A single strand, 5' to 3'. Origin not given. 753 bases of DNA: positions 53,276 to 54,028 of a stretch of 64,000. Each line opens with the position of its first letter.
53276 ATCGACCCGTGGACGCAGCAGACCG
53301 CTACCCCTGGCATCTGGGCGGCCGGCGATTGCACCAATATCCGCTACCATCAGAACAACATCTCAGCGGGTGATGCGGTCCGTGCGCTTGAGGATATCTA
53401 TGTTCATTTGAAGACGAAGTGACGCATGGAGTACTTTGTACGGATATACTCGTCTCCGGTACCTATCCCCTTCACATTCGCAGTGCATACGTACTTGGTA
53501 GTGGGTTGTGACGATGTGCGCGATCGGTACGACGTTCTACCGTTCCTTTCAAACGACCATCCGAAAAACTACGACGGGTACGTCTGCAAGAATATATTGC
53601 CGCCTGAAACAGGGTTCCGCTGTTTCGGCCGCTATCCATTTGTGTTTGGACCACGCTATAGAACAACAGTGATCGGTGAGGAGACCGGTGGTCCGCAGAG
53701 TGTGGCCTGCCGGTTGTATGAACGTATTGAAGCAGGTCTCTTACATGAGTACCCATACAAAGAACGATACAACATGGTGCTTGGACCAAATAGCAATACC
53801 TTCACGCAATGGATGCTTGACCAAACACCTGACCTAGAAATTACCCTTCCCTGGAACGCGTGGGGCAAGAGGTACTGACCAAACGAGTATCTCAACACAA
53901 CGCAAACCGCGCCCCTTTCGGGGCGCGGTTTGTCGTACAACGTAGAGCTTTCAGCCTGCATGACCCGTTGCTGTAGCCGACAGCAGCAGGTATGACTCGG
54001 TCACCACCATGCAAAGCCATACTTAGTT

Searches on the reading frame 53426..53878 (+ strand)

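Call 11: search_protein_families(library=pfam, max_evalue=0.001, proteins=[window:53426-53878:+])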
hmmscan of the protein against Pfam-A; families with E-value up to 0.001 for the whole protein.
window:53426-53878:+ (150 aa): 1 family
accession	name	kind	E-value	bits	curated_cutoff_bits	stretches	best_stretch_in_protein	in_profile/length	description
PF12570.13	DUF3750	-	3.7e-15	57.2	25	1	4-150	3-128/128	Protein of unknown function (DUF3750)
